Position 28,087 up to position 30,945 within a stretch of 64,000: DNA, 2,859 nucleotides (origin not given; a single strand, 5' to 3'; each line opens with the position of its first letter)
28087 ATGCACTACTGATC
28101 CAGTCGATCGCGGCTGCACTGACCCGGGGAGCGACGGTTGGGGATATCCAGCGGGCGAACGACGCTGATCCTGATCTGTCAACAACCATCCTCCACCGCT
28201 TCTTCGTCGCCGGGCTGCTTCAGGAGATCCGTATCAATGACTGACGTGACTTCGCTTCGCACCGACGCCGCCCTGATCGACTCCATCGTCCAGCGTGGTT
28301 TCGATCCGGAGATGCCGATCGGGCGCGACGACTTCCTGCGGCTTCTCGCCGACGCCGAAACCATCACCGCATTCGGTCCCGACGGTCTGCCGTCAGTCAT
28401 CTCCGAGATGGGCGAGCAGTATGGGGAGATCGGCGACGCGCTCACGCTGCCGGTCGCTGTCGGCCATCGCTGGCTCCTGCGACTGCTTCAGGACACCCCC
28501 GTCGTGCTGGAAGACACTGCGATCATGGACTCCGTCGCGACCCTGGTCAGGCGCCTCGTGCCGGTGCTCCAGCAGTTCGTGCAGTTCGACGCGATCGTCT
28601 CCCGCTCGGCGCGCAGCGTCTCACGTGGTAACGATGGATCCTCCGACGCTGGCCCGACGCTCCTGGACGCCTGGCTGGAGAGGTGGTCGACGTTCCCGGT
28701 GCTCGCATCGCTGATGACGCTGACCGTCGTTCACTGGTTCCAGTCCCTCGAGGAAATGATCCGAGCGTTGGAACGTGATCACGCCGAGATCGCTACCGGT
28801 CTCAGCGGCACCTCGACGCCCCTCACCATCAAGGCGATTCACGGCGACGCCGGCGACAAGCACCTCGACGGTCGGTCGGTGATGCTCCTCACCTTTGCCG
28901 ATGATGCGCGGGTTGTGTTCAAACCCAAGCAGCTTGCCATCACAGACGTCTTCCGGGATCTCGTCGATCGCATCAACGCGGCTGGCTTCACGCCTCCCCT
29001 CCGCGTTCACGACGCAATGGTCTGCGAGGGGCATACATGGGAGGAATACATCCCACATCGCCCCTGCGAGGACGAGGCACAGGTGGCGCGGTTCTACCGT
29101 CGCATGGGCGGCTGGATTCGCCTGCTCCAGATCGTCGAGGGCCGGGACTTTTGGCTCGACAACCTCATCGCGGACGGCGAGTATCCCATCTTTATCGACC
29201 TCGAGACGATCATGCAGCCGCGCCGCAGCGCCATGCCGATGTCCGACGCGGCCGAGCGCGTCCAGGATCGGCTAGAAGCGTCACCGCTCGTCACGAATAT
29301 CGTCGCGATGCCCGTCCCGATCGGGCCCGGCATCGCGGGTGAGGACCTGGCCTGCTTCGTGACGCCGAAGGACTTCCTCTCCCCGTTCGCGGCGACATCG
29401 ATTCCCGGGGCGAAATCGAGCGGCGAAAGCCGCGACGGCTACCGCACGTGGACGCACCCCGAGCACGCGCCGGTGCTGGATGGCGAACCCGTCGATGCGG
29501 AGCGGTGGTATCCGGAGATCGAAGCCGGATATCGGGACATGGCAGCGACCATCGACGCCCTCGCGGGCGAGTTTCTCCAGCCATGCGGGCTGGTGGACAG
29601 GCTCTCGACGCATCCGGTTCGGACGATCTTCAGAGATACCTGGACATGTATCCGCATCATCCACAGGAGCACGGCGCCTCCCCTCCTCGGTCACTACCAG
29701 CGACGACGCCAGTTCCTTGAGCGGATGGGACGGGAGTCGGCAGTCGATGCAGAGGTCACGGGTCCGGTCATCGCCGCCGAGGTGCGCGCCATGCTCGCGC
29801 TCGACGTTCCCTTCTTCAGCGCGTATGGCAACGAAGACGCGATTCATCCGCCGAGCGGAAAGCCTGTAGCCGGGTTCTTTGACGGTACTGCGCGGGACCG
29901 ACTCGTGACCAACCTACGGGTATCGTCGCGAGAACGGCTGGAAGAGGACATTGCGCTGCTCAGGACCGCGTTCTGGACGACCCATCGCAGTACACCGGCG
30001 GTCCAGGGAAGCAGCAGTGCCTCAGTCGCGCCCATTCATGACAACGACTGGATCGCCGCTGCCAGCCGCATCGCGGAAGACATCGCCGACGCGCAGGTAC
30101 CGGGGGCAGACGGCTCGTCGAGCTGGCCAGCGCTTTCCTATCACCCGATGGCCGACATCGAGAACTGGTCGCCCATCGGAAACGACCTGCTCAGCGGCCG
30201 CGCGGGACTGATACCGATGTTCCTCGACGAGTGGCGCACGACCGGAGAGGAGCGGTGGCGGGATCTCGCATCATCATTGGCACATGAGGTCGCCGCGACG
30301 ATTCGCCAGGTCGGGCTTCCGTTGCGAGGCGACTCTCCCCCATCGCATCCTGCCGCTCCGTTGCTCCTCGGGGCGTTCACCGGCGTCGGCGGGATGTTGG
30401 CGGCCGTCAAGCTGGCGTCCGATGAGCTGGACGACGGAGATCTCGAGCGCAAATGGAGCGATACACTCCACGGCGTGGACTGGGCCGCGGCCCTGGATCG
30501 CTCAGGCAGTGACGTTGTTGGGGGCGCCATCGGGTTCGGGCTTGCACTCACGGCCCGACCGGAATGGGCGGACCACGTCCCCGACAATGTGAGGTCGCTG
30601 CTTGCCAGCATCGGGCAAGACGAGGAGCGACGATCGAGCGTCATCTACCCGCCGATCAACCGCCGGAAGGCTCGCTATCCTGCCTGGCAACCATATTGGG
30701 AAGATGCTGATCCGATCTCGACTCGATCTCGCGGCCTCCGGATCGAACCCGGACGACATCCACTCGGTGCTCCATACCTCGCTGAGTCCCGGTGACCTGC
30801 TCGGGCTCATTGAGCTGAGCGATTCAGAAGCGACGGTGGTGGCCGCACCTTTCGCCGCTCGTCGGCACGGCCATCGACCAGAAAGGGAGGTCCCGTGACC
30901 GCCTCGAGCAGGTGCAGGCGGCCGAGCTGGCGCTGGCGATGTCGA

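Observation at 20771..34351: Hybrid RiPP cluster: NHLP precursor with YcaO/SagB azole machinery, a radical SAM enzyme and a LanM-like enzyme in one operon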

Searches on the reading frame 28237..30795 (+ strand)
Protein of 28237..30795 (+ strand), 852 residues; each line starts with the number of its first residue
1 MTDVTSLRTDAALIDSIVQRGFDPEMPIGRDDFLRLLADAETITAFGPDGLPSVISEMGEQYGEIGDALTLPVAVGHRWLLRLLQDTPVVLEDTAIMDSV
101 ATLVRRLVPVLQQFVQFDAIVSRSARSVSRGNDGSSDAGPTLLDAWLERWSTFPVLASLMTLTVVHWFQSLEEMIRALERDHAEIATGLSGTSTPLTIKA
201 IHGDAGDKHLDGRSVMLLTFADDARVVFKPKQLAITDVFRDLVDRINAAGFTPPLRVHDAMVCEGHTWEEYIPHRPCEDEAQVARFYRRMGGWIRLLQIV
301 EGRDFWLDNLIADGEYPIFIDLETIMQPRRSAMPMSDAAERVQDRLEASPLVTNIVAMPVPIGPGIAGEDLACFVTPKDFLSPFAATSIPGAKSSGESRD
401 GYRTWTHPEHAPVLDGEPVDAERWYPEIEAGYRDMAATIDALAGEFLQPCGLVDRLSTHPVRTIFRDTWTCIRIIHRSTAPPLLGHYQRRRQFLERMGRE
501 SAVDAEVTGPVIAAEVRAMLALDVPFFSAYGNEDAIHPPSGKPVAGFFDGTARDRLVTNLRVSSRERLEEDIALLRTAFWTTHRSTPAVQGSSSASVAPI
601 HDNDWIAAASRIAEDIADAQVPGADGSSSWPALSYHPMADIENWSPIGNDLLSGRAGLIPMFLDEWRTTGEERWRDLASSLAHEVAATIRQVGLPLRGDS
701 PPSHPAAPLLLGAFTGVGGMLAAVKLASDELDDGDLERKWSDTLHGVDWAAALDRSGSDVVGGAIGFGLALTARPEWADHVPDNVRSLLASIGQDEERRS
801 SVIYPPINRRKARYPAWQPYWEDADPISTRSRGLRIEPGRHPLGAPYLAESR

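Call 4: search_protein_families(library=pfam, proteins=[window:28237-30795:+], max_evalue=0.01)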
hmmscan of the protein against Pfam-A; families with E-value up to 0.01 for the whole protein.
window:28237-30795:+ (852 aa): 2 families
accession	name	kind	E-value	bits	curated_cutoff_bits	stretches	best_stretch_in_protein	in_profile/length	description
PF13575.12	DUF4135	-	2.7e-84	284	29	1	153-529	1-377/378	Domain of unknown function (DUF4135)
PF05147.19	LANC_like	-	3.4e-08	32.9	23.2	1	646-792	2-134/350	Lanthionine synthetase C-like protein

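Call 5: search_protein_families(library=ncbifam, proteins=[window:28237-30795:+], max_evalue=0.01)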
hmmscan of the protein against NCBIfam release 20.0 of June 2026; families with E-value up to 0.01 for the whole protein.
window:28237-30795:+ (852 aa): 1 family
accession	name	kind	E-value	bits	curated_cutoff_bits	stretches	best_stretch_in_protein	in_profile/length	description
TIGR03897.1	lanti_2_LanM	subfamily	8.2e-111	371.3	304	1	150-772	90-706/932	type 2 lanthipeptide synthetase LanM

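Call 18: find_homologous_proteins(query=window:28237-30795:+, max_evalue=1e-10)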
Query window:28237-30795:+ (852 aa): 108 proteins with E <= 1e-10 among 8000 candidates.
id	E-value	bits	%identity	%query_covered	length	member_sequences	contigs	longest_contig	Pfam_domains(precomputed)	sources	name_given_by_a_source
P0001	0.0e+0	1945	100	100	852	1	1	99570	PF13575.13,PF05147.20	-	-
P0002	0.0e+0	1477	79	95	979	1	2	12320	PF13575.13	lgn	-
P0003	0.0e+0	1469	80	95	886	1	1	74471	PF13575.13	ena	-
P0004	0.0e+0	1208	66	94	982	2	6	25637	PF13575.13,PF05147.20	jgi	jgi:hypothetical protein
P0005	0.0e+0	1173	64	95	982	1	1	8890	PF13575.13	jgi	jgi:type 2 lantibiotic biosynthesis protein LanM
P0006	0.0e+0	1148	65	95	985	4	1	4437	PF13575.13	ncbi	-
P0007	0.0e+0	1108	62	95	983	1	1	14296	PF13575.13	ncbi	-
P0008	0.0e+0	1089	62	95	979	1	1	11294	PF13575.13,PF05147.20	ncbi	-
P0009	5.9e-284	963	55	95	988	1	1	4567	PF13575.13,PF05147.20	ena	-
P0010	4.2e-267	907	53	95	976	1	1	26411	PF13575.13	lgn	-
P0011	1.4e-251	855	50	95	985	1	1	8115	PF13575.13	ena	-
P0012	1.9e-218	746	46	91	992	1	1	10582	PF13575.13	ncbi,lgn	-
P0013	2.0e-202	693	62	61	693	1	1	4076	PF13575.13,PF05147.20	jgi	jgi:lantibiotic modifying enzyme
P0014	1.8e-117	412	35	79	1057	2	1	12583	PF13575.13,PF05147.20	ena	-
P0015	8.0e-116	406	35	79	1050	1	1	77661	PF13575.13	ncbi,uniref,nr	ncbi:type 2 lanthipeptide synthetase LanM [Polyangium sp. 15x6]|uniref:type 2 lanthipeptide syntheta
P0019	7.8e-109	383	32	80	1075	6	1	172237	PF13575.13,PF05147.20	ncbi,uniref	ncbi:type 2 lanthipeptide synthetase LanM [Nostoc sp. CALU 546]|uniref:type 2 lanthipeptide syntheta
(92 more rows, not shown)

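Call 19: find_encoding_contigs(protein=P0001, flank=10000, max_places=3)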
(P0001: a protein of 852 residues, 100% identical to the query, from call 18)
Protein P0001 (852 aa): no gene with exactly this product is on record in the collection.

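Call 20: find_encoding_contigs(protein=P0003, flank=10000, max_places=3)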
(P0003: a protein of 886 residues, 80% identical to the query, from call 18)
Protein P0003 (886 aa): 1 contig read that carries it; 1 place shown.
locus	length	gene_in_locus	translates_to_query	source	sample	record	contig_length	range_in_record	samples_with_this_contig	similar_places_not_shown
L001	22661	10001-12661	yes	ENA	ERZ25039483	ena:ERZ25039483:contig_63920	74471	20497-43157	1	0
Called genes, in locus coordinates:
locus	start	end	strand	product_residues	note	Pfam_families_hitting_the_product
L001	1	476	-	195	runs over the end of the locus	PF13581:HATPase_c_2 (weak), PF02518:HATPase_c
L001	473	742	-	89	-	-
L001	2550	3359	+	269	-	PF01209:Ubie_methyltran, PF13489:Methyltransf_23, PF05175:MTS (weak), PF13847:Methyltransf_31, PF08241:Methyltransf_11, PF08242:Methyltransf_12, PF13649:Methyltransf_25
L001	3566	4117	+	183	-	PF07366:SnoaL (weak), PF12680:SnoaL_2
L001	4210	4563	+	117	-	-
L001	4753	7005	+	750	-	PF02624:YcaO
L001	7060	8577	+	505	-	PF22767:ThcOx, PF00881:Nitroreductase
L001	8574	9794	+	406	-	-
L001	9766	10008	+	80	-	-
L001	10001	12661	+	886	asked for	PF13575:DUF4135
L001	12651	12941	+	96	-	-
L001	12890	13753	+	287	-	PF03412:Peptidase_C39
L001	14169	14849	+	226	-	-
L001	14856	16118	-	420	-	PF00067:p450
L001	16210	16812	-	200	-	PF00657:Lipase_GDSL, PF13472:Lipase_GDSL_2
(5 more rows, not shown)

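Call 21: find_encoding_contigs(protein=P0004, flank=10000, max_places=4)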
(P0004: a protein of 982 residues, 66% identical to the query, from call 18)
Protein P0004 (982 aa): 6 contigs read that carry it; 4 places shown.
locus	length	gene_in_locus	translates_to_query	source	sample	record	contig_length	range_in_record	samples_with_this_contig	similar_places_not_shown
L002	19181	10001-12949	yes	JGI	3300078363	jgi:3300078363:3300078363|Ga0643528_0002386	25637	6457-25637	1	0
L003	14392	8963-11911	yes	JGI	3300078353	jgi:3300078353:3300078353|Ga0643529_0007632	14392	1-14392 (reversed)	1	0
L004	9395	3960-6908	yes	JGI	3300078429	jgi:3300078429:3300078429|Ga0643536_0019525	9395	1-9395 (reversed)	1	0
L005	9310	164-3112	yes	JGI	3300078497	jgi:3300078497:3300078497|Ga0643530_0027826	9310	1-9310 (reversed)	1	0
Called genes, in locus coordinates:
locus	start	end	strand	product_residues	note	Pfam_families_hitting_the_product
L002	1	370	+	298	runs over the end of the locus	PF04885:Stig1 (weak)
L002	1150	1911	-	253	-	-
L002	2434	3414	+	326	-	-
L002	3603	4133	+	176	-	PF07366:SnoaL (weak), PF12680:SnoaL_2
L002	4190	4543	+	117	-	-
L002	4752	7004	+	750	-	PF02624:YcaO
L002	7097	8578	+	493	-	PF22767:ThcOx, PF00881:Nitroreductase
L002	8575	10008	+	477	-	-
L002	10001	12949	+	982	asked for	PF13575:DUF4135, PF05147:LANC_like (weak)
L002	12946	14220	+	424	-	PF03412:Peptidase_C39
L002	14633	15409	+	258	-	-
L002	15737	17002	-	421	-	PF00067:p450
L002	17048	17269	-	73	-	-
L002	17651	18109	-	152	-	-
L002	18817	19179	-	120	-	?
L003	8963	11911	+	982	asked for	PF13575:DUF4135, PF05147:LANC_like (weak)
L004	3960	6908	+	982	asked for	PF13575:DUF4135, PF05147:LANC_like (weak)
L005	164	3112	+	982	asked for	PF13575:DUF4135, PF05147:LANC_like (weak)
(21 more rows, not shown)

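Call 22: find_encoding_contigs(protein=P0002, flank=10000, max_places=3)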
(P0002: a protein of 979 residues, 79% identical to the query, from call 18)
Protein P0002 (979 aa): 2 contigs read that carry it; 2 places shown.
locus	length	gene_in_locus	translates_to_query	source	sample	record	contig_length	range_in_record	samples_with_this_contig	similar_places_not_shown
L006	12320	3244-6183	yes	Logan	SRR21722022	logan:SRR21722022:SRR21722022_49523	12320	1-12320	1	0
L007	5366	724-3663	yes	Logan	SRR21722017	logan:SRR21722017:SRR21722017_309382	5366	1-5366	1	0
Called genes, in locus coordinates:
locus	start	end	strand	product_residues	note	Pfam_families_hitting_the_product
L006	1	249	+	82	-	?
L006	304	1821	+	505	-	PF22767:ThcOx, PF00881:Nitroreductase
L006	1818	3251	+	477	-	-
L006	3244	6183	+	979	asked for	PF13575:DUF4135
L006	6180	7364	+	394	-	PF03412:Peptidase_C39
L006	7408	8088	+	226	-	-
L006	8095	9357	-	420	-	PF00067:p450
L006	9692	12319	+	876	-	?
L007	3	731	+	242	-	?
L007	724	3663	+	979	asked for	PF13575:DUF4135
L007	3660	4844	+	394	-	PF03412:Peptidase_C39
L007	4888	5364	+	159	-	?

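Call 28: find_encoding_contigs(protein=P0019, flank=10000, max_places=2)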
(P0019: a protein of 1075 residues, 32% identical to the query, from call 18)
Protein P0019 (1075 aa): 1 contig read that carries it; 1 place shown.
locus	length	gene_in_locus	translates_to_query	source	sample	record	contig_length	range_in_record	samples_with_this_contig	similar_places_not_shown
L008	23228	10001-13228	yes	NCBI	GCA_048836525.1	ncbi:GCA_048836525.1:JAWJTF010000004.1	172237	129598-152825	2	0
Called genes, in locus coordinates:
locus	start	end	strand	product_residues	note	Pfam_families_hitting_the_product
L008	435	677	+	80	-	PF13737:DDE_Tnp_1_5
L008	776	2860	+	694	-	PF02310:B12-binding (weak), PF04055:Radical_SAM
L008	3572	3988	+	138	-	PF07366:SnoaL, PF12680:SnoaL_2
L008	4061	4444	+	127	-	PF02979:NHase_alpha (weak)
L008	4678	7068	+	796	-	PF21084:WHD_DUF4423_like, PF02624:YcaO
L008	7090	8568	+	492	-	PF18679:HTH_57, PF22767:ThcOx, PF00881:Nitroreductase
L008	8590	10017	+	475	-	-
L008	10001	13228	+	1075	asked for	PF13575:DUF4135, PF05147:LANC_like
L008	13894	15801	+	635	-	PF00664:ABC_membrane, PF02463:SMC_N (faint), PF00005:ABC_tran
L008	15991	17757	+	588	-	PF00664:ABC_membrane, PF00005:ABC_tran, PF02463:SMC_N (faint), PF13401:AAA_22 (faint)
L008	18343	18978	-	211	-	PF00145:DNA_methylase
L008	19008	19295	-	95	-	-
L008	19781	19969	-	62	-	-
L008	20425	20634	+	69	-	PF00216:Bac_DNA_binding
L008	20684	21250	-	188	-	-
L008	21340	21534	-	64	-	-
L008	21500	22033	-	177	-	PF05724:TPMT, PF13847:Methyltransf_31 (faint), PF08241:Methyltransf_11, PF08242:Methyltransf_12 (weak), PF13649:Methyltransf_25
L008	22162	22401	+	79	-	-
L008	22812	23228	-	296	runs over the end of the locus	PF00142:Fer4_NifH, PF01656:CbiA, PF02374:ArsA_ATPase (weak), PF10609:ParA (faint), PF13614:AAA_31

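Call 33: find_related_loci(query=A1, collection=genome_contigs, flank=10000)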
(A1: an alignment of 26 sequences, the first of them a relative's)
Query A1 (979 aa) in genome_contigs; peptide patterns used: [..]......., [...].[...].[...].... (x = any residue, [..] = any of these).
49 stretches matched a pattern; 26 encode a relative of the query (tblastn E <= 1e-3); 26 distinct loci.
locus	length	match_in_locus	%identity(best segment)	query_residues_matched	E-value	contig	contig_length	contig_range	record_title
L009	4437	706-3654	61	1-979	0e+0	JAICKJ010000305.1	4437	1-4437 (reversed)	MAG: Thermomicrobiales bacterium isolate GZL_HY_2_bin.49 k141_3204662_length_4437_cov_15.0000, whole genome shotgun sequ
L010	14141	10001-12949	59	1-979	0e+0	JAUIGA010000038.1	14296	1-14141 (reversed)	MAG: Chloroflexia bacterium isolate Co_bin.128 NODE_23553_length_14296_cov_1.127108, whole genome shotgun sequence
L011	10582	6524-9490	44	1-976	0e+0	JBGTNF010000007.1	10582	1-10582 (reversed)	MAG: Thermomicrobiales bacterium isolate JTS-RE381 k141_8865390, whole genome shotgun sequence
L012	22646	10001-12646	33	99-965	1e-123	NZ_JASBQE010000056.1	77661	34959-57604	Polyangium sp. 15x6 NODE_56_length_77661_cov_16.053357, whole genome shotgun sequence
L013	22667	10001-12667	34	99-965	4e-124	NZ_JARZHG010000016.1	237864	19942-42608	Polyangium sp. y55x31 NODE_16_length_237864_cov_17.027783, whole genome shotgun sequence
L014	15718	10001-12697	29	80-963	8e-115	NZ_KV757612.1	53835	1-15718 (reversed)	Nostoc sp. KVJ20 contig_76, whole genome shotgun sequence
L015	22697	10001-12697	29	80-963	1e-113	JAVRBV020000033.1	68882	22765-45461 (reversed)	MAG: Nostoc sp. CreGUA01 Nostoc_sp_CreGUA01_33, whole genome shotgun sequence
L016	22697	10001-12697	31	66-965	4e-107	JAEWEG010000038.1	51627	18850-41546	MAG: Chloroflexota bacterium isolate OH_PBlB_136 k127_900944, whole genome shotgun sequence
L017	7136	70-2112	34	73-759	3e-99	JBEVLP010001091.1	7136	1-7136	MAG: Cystobacter sp. isolate T4R2UO_autometa_bin_0001 T4R2UO_autometa_bin_0001_k133_4431507, whole genome shotgun sequen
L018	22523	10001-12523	33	80-959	4e-99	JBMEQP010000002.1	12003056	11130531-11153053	Cystobacter fuscus strain NCWS contig_1, whole genome shotgun sequence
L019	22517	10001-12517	32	82-959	3e-95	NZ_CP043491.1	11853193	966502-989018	Cystobacter fuscus strain Cbf 10 chromosome, complete genome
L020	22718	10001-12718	31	67-960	2e-92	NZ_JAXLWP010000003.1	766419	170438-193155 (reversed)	MAG: Kouleothrix sp. isolate STL-CHL26 C2.196.fa-3, whole genome shotgun sequence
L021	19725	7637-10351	30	79-959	9e-103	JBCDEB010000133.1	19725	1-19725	MAG: Cyanobacteria bacterium P01_G01_bin.54 k141_2984330_length_19725_cov_26.0000, whole genome shotgun sequence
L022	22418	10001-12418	27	143-959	4e-90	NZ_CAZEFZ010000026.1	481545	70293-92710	Tenacibaculum amylolyticum isolate MBIC 4355(T) TAMYLO_Contig_33, whole genome shotgun sequence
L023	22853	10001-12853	27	10-972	1e-89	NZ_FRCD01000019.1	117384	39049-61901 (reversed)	Chryseobacterium carnipullorum strain DSM 25581, whole genome shotgun sequence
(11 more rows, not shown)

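Call 65: search_solved_structures(query=window:28237-30655:+, max_evalue=0.001)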
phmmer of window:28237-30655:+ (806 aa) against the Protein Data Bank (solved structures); distinct sequences matched with E-value up to 0.001: 2.
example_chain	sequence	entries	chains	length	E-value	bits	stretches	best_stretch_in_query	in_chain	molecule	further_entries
6st5_A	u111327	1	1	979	5.3e-40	140.6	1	147-685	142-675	LicM2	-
5dzt_A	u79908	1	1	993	3.9e-14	55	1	152-497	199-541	CylM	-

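Call 69: search_protein_families(library=pfam, proteins=[L023:12876-13334:+, L023:13337-14566:+, L023:14880-15752:+, L023:2201-2995:+, L002:2434-3414:+, L008:3572-3988:+], max_evalue=0.01)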
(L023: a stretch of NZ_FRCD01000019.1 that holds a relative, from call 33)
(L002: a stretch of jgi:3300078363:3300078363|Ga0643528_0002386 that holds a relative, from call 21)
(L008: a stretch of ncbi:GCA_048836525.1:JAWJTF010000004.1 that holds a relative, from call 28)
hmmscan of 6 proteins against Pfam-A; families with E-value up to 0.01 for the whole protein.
L023:12876-13334:+ (152 aa): 0 families

L023:13337-14566:+ (409 aa): 1 family
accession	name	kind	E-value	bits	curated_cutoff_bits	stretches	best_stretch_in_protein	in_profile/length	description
PF00082.27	Peptidase_S8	-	1.7e-37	129.7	21.8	1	136-391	1-273/288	Subtilase family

L023:14880-15752:+ (290 aa): 8 families
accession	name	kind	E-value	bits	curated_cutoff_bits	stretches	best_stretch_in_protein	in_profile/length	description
PF13847.12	Methyltransf_31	-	3.2e-18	66.3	27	1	61-203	7-141/145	Methyltransferase domain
PF08241.18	Methyltransf_11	-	7.4e-18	65.4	21.2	1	62-160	1-95/95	Methyltransferase domain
PF13649.12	Methyltransf_25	-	1.1e-17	64.9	27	1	62-156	2-97/97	Methyltransferase domain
PF13489.12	Methyltransf_23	-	1.5e-14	54.5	27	1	42-171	7-130/164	Methyltransferase domain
PF08242.18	Methyltransf_12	-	7.2e-12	46.3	30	1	62-157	1-97/98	Methyltransferase domain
PF01209.24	Ubie_methyltran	-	1.2e-11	44.8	20.1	1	58-161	48-152/233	ubiE/COQ5 methyltransferase family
PF05175.20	MTS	-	0.0034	17.5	23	1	52-129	24-102/170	Methyltransferase small domain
PF20922.3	Anamorsin_N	-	0.0062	16.7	27.1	0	117-162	43-89/163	Anamorsin, N-terminal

L023:2201-2995:+ (264 aa): 0 families

L002:2434-3414:+ (326 aa): 0 families

L008:3572-3988:+ (138 aa): 2 families
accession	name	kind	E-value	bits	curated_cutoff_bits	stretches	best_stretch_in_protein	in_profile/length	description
PF07366.18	SnoaL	-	5.9e-14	52.4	28.4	1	10-126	3-122/126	SnoaL-like polyketide cyclase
PF12680.13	SnoaL_2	-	2.6e-09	38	27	1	13-117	3-102/102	SnoaL-like domain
